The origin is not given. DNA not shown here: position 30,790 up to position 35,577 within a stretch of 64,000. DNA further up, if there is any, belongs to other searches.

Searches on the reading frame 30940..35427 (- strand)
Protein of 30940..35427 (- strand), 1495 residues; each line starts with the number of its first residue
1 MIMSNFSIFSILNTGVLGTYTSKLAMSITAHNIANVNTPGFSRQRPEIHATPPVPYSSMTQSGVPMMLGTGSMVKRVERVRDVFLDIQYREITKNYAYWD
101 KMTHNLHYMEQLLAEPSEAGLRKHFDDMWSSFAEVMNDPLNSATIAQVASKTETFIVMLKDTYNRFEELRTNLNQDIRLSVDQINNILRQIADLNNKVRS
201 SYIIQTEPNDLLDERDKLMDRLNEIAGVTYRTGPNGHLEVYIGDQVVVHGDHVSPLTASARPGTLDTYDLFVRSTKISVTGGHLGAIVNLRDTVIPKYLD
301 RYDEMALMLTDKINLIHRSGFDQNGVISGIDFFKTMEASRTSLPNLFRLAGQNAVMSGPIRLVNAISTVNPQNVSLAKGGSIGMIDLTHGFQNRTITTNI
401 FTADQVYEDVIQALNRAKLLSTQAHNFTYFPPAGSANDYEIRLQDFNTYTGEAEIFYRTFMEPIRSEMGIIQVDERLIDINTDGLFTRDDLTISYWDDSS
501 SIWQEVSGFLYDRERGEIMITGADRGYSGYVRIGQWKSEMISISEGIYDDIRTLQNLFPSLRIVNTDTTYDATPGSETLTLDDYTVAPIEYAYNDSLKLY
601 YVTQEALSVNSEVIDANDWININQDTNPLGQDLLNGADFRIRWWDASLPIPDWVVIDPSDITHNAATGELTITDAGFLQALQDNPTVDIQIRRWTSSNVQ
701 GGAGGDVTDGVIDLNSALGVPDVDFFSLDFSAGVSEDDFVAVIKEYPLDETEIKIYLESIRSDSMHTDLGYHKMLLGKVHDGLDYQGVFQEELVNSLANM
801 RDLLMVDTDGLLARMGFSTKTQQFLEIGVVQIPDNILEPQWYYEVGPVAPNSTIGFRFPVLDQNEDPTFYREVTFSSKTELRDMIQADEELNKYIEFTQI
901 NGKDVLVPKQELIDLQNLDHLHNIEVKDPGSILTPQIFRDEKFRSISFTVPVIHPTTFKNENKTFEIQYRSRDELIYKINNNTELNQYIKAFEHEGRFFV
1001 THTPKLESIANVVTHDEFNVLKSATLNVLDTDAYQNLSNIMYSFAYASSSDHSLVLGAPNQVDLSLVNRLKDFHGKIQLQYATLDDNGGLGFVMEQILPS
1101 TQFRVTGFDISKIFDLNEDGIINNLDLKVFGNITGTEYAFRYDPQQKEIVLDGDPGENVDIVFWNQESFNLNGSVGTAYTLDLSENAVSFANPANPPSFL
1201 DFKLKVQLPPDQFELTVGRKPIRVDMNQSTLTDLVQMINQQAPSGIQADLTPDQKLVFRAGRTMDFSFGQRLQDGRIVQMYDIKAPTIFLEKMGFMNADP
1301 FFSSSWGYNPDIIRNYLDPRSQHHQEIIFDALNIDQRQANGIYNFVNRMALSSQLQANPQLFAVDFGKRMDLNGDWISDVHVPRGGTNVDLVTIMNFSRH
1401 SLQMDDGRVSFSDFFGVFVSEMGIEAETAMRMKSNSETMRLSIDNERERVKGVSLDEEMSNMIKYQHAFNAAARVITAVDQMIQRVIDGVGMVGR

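Call 9: search_protein_families(library=pfam, proteins=[window:30940-35427:-], max_evalue=0.001)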
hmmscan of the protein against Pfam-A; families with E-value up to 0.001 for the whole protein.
window:30940-35427:- (1495 aa): 3 families
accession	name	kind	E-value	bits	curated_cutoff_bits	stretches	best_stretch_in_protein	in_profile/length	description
PF22638.1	FlgK_D1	-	2.5e-52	178.2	28.6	1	107-333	2-233/233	Flagellar hook-associated protein FlgK helical domain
PF06429.18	Flg_bbr_C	-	2.1e-11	43.6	23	1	1452-1487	9-44/46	Flagellar basal body rod FlgEFG protein C-terminal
PF00460.25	Flg_bb_rod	-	0.0005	20.4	20.7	0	24-41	13-30/31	Flagella basal body rod protein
